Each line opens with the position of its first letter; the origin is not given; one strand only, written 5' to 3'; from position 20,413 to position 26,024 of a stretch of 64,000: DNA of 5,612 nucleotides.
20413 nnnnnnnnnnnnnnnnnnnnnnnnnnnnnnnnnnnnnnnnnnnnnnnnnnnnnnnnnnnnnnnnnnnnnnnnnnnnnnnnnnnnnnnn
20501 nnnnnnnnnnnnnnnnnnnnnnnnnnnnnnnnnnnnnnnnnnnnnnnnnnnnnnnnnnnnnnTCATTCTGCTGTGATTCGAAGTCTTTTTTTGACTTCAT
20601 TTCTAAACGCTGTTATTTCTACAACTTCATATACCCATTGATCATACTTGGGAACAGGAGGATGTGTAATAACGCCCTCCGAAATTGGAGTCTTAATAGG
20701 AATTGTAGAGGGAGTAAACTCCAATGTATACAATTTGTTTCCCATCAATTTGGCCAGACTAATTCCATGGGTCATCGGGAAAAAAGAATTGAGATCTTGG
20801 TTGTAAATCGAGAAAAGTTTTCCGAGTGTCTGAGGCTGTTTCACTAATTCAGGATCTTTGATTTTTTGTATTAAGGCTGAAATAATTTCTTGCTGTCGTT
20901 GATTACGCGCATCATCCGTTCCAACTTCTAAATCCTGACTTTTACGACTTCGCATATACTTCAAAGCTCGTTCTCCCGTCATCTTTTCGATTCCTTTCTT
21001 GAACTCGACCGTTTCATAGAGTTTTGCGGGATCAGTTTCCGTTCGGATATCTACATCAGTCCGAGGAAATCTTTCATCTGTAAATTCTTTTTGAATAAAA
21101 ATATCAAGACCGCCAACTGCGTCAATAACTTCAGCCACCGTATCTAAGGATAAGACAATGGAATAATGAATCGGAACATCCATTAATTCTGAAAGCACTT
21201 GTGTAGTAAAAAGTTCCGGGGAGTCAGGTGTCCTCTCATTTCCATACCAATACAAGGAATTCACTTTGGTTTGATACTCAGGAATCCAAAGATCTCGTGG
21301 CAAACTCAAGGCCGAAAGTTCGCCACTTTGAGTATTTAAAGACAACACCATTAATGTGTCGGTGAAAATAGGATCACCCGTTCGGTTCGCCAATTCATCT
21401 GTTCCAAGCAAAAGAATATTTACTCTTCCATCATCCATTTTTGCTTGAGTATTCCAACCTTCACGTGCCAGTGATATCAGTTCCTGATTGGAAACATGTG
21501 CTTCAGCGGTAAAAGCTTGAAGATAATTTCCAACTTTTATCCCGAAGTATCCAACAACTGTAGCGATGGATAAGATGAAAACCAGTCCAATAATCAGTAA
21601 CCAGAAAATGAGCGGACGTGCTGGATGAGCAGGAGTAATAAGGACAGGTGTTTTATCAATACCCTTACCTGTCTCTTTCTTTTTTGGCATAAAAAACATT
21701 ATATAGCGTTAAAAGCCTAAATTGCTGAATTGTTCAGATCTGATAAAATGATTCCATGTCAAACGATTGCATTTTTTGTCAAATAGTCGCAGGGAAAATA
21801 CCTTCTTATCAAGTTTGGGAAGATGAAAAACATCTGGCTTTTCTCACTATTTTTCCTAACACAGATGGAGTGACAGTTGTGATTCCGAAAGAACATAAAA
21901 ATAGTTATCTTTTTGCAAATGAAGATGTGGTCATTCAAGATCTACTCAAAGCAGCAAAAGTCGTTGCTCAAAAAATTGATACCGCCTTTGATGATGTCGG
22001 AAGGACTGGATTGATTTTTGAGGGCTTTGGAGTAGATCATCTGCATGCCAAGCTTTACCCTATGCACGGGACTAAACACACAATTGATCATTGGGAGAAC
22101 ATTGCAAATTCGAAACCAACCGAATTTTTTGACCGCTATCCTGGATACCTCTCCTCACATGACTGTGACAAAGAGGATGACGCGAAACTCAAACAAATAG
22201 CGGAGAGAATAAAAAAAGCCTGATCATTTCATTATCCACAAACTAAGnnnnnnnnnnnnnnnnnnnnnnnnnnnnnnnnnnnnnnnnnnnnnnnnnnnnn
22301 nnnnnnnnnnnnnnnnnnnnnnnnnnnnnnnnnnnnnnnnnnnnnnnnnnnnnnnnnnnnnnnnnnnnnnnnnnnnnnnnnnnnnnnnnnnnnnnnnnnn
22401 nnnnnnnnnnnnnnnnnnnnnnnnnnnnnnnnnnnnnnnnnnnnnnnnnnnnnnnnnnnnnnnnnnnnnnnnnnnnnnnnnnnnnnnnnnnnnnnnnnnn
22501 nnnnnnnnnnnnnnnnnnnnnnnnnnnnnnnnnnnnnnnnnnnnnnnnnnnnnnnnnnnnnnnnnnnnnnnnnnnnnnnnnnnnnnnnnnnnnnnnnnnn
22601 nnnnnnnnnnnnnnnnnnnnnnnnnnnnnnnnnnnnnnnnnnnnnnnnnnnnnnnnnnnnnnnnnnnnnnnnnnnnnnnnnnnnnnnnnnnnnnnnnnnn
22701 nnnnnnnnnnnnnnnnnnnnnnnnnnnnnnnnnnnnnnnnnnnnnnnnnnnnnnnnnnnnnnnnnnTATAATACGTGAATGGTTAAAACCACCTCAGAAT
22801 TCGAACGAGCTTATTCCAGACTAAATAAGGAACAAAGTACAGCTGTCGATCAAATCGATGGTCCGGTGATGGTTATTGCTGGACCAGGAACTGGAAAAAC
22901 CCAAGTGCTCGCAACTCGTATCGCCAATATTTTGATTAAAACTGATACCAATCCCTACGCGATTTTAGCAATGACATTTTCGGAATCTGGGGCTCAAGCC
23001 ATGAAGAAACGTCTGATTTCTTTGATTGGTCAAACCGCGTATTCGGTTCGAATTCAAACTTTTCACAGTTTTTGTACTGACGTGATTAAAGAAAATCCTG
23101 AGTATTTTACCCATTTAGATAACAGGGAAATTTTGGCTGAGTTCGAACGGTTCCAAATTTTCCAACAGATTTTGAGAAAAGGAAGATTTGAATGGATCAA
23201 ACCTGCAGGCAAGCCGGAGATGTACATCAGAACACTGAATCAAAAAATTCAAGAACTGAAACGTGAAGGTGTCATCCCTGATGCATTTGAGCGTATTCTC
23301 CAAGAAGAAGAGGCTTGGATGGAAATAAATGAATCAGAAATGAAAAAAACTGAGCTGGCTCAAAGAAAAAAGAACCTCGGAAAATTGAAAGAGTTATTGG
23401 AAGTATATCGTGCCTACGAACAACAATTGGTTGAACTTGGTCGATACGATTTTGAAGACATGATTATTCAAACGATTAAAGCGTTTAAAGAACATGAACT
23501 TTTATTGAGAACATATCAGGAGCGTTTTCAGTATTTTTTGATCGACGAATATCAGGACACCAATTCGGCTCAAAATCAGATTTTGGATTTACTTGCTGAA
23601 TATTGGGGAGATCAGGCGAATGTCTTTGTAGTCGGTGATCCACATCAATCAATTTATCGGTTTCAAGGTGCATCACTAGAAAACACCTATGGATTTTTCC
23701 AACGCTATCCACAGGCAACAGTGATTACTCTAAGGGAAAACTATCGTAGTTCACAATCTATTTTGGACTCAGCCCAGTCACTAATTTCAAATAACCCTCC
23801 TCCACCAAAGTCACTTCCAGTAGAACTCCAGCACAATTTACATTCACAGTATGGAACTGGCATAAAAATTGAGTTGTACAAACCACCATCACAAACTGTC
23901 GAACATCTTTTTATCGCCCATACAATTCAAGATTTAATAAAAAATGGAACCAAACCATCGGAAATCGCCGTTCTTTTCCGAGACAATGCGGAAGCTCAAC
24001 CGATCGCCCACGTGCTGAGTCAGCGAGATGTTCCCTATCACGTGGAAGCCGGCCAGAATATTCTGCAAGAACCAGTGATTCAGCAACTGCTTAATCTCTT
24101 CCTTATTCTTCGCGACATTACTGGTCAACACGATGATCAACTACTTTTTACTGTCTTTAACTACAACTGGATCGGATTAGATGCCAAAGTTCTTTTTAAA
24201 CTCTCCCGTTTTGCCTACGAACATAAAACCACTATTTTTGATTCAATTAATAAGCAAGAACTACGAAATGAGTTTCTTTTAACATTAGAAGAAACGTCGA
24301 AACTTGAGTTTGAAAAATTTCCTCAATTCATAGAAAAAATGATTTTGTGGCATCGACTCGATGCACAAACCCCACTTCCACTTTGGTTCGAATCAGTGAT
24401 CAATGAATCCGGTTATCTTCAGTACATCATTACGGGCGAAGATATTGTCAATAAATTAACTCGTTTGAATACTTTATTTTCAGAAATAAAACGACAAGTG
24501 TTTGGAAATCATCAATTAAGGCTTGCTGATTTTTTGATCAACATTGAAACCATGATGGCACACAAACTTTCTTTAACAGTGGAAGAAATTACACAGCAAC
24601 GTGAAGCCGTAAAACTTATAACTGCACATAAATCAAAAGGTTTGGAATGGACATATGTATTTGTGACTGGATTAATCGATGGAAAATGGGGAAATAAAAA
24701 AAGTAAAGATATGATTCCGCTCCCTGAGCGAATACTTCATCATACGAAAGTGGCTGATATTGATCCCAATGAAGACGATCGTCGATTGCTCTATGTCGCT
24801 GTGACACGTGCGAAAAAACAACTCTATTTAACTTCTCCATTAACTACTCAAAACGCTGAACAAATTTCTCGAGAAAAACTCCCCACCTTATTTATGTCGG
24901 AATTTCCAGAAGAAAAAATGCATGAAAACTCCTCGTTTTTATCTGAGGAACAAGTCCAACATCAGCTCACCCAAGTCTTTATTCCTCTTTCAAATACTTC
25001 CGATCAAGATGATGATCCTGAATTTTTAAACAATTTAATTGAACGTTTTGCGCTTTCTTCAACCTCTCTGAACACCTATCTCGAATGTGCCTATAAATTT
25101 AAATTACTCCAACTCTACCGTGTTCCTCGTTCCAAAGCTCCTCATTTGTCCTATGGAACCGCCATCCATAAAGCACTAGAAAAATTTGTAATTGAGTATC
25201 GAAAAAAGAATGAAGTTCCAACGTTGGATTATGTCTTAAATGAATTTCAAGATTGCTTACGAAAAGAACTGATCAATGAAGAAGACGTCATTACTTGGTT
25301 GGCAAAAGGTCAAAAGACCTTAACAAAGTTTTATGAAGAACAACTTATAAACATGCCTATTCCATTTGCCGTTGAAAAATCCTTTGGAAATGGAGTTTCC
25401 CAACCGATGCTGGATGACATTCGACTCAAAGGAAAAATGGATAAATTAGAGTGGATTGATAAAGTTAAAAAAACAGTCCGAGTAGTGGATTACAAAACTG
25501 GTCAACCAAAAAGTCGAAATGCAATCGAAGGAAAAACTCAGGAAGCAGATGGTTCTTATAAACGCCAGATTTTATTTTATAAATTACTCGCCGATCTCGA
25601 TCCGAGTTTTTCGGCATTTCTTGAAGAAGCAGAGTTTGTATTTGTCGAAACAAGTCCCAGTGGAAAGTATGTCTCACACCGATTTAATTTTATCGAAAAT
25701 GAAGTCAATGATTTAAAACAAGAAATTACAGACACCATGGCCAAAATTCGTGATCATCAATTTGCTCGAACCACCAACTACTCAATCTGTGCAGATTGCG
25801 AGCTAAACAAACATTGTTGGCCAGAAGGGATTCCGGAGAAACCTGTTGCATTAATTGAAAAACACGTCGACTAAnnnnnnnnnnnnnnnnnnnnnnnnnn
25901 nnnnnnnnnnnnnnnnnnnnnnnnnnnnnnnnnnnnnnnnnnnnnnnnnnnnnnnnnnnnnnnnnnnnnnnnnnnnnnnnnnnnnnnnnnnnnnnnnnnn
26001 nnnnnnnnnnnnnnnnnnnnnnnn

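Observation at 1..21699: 21.7-kb single-strand glycan-assembly megalocus with 7-8 GT-C enzymes, two lipid-phosphate-sugar synthases, a flippase and an LCP ligase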

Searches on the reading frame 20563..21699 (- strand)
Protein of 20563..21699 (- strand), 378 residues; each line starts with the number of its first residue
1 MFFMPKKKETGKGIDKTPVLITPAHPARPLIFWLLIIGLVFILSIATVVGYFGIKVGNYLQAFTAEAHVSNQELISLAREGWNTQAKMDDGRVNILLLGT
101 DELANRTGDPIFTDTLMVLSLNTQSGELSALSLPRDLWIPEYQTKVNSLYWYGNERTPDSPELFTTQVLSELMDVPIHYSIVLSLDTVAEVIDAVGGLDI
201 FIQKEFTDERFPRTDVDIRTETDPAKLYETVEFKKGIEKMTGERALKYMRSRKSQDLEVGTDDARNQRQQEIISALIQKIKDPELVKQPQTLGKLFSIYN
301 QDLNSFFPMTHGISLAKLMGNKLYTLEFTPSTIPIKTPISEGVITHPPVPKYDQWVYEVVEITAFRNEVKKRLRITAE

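Call 5: search_protein_families(library=pfam, proteins=[window:20563-21699:-], max_evalue=0.01)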
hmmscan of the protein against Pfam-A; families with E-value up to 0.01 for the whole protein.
window:20563-21699:- (378 aa): 1 family
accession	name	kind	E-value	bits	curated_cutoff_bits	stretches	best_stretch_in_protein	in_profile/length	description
PF03816.19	LytR_cpsA_psr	-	7.4e-29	101.3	24.6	1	113-281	2-149/150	LytR_cpsA_psr family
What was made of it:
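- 20563..21699 (-): g1: LCP (LytR-CpsA-Psr) glycopolymer transferase, one N-terminal TM helix. PF03816 E=7e-29, covering 2-149 of 150 profile positions (call 5).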

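Call 9: search_protein_families(library=ncbifam, proteins=[window:20563-21699:-], max_evalue=0.01)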
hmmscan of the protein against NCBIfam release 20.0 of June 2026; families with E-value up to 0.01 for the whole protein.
window:20563-21699:- (378 aa): 4 families
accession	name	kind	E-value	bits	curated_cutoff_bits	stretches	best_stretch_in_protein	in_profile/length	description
TIGR00350.1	lytR_cpsA_psr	domain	1.1e-23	84.2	62.3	1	113-281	3-151/152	LCP family glycopolymer transferase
NF006897.1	PRK09379.1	equivalog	2.7e-20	72.8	441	2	42-218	5-179/298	polyisoprenyl-teichoic acid--peptidoglycan teichoic acid transferase TagU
NF047591.1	ligase_LytR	equivalog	3.4e-10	39.8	450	1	56-282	20-237/336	glycopolymer--peptidoglycan transferase LytR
NF051849.1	LCP_trans_Cps2A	equivalog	5.1e-09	35.8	650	1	167-288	293-393/477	LCP family glycopolymer transferase CpsA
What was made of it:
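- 20563..21699 (-): TIGR00350 scores 84 bits against a cut-off of 62 (call 9).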

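Call 79: list_cluster_members(proteins=[P0001, P0121, window:20563-21699:-, window:12218-13714:-, window:6488-8578:-, window:10414-11094:-])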
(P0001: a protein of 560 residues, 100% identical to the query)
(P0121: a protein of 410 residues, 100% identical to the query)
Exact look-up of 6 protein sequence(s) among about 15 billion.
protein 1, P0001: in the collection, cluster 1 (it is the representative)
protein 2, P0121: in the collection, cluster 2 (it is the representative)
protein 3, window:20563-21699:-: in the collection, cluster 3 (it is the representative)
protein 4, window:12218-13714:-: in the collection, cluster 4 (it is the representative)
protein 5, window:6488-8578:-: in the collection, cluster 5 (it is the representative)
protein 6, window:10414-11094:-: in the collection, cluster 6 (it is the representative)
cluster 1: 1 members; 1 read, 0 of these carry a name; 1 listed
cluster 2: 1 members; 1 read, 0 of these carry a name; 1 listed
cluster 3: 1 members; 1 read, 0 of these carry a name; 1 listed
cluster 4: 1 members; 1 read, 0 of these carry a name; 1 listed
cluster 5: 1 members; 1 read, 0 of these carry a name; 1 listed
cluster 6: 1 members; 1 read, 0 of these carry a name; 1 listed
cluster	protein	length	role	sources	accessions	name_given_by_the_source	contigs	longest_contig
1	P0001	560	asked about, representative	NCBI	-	-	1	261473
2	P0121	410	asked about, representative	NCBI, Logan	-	-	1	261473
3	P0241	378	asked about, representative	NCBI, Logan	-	-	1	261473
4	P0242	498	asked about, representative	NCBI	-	-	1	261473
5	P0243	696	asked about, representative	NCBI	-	-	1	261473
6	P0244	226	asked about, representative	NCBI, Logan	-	-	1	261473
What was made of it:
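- Tried and rejected: The cluster look-up gave no names or accessions (call 79).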

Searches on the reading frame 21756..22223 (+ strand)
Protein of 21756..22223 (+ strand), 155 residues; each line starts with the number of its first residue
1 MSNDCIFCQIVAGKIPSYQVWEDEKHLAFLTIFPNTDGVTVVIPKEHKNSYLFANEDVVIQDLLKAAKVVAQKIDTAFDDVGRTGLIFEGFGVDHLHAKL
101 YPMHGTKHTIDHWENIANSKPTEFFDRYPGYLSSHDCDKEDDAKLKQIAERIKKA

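Call 10: search_protein_families(library=pfam, proteins=[window:21756-22223:+], max_evalue=0.001)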
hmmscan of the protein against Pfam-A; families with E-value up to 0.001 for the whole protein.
window:21756-22223:+ (155 aa): 2 families
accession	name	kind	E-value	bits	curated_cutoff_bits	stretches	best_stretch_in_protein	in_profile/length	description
PF01230.28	HIT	-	4.7e-08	34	21.5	1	14-97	3-89/98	HIT domain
PF11969.13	DcpS_C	-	2.8e-05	25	24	1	5-97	2-96/114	Scavenger mRNA decapping enzyme C-term binding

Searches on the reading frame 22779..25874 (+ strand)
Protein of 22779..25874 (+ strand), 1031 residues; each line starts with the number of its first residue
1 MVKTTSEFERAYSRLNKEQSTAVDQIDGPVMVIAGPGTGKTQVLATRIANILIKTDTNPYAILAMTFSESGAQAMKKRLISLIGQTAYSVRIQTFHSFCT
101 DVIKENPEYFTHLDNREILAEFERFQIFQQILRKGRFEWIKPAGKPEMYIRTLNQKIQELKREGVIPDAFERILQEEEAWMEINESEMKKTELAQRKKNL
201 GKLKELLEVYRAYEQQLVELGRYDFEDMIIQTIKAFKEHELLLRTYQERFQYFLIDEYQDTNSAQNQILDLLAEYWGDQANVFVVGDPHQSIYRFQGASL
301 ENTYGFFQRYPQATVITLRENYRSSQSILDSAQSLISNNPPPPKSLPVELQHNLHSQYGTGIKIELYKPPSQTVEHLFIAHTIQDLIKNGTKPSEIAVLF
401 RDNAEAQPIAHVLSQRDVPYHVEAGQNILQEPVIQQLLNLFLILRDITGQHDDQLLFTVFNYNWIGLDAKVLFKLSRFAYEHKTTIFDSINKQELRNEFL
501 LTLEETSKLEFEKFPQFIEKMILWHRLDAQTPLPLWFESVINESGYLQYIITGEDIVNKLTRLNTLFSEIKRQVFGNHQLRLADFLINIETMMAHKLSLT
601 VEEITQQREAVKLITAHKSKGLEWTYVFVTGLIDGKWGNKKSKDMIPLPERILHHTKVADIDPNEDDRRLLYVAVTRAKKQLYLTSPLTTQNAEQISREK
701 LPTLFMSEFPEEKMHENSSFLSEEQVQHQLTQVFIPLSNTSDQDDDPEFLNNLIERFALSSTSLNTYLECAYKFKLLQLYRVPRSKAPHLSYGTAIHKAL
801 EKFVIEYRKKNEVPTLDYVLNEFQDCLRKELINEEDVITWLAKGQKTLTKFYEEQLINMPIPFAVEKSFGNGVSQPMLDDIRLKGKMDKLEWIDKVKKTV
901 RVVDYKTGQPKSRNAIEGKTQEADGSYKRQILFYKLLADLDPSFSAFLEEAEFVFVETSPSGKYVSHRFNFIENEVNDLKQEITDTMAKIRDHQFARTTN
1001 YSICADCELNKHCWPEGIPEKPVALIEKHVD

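Call 10: search_protein_families(library=pfam, proteins=[window:22779-25874:+], max_evalue=0.001)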
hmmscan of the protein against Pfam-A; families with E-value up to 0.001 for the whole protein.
window:22779-25874:+ (1031 aa): 8 families
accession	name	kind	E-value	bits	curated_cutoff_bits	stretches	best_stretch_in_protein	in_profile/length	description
PF00580.27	UvrD-helicase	-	3.8e-62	210.9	23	1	15-308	1-268/271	UvrD/REP helicase N-terminal domain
PF13361.12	UvrD_C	-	3.6e-39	135.6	25.6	1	316-685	1-346/350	UvrD-like helicase C-terminal domain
PF12705.13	PDDEXK_1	-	2.2e-27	97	22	1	759-1013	2-246/247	PD-(D/E)XK nuclease superfamily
PF13245.12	AAA_19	-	1.5e-17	64.5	25.1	1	27-295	11-133/134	AAA domain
PF13538.12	UvrD_C_2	-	4.5e-12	46.1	27.4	1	663-685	30-52/52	UvrD-like helicase C-terminal domain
PF13604.12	AAA_30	-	2e-06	28.1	27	0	15-78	2-65/191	AAA domain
PF01443.25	Viral_helicase1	-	0.00023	21.5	21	0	662-684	204-226/228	Viral superfamily 1 RNA helicase core domain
PF13086.12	AAA_11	-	0.00059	20.1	27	0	15-257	2-221/257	AAA domain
